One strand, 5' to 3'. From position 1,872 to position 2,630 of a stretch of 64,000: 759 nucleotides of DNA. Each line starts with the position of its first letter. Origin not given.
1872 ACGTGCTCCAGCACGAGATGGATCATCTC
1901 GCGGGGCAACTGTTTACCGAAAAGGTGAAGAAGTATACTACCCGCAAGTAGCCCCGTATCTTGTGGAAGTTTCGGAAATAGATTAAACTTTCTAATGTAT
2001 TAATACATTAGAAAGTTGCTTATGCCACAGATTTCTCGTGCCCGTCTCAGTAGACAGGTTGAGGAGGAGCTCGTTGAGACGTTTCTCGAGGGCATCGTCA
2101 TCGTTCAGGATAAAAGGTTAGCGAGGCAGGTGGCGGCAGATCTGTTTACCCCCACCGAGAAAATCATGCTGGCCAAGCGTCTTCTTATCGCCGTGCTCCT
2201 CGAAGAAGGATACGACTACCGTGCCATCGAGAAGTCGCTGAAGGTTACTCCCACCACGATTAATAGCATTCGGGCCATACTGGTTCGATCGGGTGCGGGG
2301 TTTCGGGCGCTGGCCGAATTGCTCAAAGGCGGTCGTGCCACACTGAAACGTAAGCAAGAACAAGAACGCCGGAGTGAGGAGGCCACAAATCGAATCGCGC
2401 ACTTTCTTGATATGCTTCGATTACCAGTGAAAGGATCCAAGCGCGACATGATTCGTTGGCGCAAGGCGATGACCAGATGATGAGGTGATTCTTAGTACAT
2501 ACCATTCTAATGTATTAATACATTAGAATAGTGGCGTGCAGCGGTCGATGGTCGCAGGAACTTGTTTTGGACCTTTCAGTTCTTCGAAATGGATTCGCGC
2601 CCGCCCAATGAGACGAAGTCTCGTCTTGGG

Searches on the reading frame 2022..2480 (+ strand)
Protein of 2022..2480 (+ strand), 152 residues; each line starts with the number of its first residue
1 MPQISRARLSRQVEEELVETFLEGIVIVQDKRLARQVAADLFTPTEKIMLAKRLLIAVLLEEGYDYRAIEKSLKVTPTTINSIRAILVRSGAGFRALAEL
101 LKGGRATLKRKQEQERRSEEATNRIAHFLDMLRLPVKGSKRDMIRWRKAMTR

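Call 38: search_protein_families(library=pfam, proteins=[window:2022-2480:+], max_evalue=0.01)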
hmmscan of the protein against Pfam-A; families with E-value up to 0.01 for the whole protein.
window:2022-2480:+ (152 aa): 4 families
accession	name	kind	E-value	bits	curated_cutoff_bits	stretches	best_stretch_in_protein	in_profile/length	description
PF01371.25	Trp_repressor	-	3.9e-08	33.7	27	1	19-85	4-71/88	Trp repressor protein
PF13936.12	HTH_38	-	0.00046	20.3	27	0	51-80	8-37/44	Helix-turn-helix domain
PF02796.21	HTH_7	-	0.0049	17.4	23.8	0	87-111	17-41/45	Helix-turn-helix domain of resolvase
PF25787.1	HTH_SB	-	0.0089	16.2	43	0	62-83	21-42/53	Sleeping Beauty transposase HTH domain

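Call 77: find_homologous_proteins(query=window:2022-2480:+)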
Query window:2022-2480:+ (152 aa): 31 proteins with E <= 0.001 among 193 candidates.
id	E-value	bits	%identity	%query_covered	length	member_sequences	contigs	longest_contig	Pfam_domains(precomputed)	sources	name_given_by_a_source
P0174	1.9e-87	308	100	100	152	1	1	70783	PF01371.26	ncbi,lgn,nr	ncbi:hypothetical protein HYZ80_03005 [Candidatus Parcubacteria bacterium]|nr:hypothetical protein [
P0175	4.2e-49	184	59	99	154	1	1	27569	PF01371.26,PF13936.13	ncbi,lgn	-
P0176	6.6e-49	183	59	100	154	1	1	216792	PF01371.26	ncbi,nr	ncbi:helix-turn-helix domain-containing protein [Candidatus Parcubacteria bacterium]|nr:helix-turn-h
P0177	7.2e-48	180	59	99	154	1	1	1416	PF01371.26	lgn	-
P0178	2.3e-46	175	57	99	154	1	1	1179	PF01371.26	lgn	-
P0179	5.8e-44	167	55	100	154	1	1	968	PF01371.26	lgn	-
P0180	1.5e-39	153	53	99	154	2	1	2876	PF01371.26,PF13936.13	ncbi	-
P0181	4.0e-37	145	49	99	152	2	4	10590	-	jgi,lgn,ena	-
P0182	6.4e-16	76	44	65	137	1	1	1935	PF01371.26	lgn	-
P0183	4.0e-15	74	46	63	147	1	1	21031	PF01371.26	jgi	-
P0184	1.3e-14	72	44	69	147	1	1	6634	PF01371.26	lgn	-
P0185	7.5e-14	70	36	97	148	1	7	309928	PF01371.26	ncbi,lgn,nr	ncbi:hypothetical protein HY439_01705 [Candidatus Microgenomates bacterium]|nr:hypothetical protein 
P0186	1.6e-13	69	42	65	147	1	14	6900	PF01371.26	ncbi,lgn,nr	ncbi:MAG: hypothetical protein HYY87_04005 [Candidatus Levybacteria bacterium]|nr:hypothetical prote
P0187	3.5e-13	68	34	100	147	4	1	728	PF01371.26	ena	-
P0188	4.4e-13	67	41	65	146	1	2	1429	PF01371.26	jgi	-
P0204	3.7e-9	55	45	57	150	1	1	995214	PF01371.26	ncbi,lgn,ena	-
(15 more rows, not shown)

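Call 78: find_encoding_contigs(protein=P0176, flank=10000, max_places=1)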
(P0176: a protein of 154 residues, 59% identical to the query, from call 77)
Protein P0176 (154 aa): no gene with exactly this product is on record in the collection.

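Call 79: find_encoding_contigs(protein=P0185, flank=3000, max_places=1)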
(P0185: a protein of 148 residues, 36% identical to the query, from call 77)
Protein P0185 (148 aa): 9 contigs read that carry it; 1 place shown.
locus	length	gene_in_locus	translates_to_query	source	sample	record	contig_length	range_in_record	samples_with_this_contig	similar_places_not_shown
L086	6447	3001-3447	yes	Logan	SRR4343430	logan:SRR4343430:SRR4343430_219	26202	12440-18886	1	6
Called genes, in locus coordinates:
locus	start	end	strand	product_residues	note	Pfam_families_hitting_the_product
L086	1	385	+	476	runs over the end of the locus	PF13177:DNA_pol3_delta2, PF00004:AAA, PF22608:DNAX_ATPase_lid (weak), PF12169:DNA_pol3_gamma3 (weak), PF20964:DnaX_C (weak)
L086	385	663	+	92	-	PF02575:YbaB_DNA_bd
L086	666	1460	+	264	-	PF01048:PNP_UDP_1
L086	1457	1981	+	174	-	PF00156:Pribosyltran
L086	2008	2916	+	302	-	PF13793:Pribosyltran_N, PF00156:Pribosyltran, PF14572:Pribosyl_synth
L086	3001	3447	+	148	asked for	PF01371:Trp_repressor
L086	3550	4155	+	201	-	PF21176:RecR_HhH, PF02132:RecR_ZnF (weak), PF01751:Toprim, PF13662:Toprim_4, PF21175:RecR_C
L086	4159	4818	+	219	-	-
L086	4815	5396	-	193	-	-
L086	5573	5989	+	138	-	PF02082:Rrf2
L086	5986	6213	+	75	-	PF08984:DUF1858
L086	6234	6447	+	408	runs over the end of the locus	PF00266:Aminotran_5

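Call 80: find_encoding_contigs(protein=P0204, flank=3000, max_places=1)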
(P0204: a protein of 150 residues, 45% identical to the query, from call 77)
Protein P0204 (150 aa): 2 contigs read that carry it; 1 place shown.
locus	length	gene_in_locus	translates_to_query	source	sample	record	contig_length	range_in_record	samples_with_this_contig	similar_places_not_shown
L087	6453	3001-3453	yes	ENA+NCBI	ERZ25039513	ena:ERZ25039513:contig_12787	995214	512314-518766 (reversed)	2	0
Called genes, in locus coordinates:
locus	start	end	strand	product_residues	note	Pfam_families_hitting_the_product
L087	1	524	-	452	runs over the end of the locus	PF03734:YkuD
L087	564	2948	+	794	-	PF00690:Cation_ATPase_N, PF00122:E1-E2_ATPase, PF00702:Hydrolase, PF13246:Cation_ATPase, PF00689:Cation_ATPase_C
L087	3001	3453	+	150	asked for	PF01371:Trp_repressor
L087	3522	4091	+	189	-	PF06559:DCD_N, PF22769:DCD, PF00692:dUTPase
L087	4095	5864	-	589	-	PF13522:GATase_6, PF13537:GATase_7, PF01380:SIS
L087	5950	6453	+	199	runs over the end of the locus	PF01712:dNK, PF13238:AAA_18 (faint)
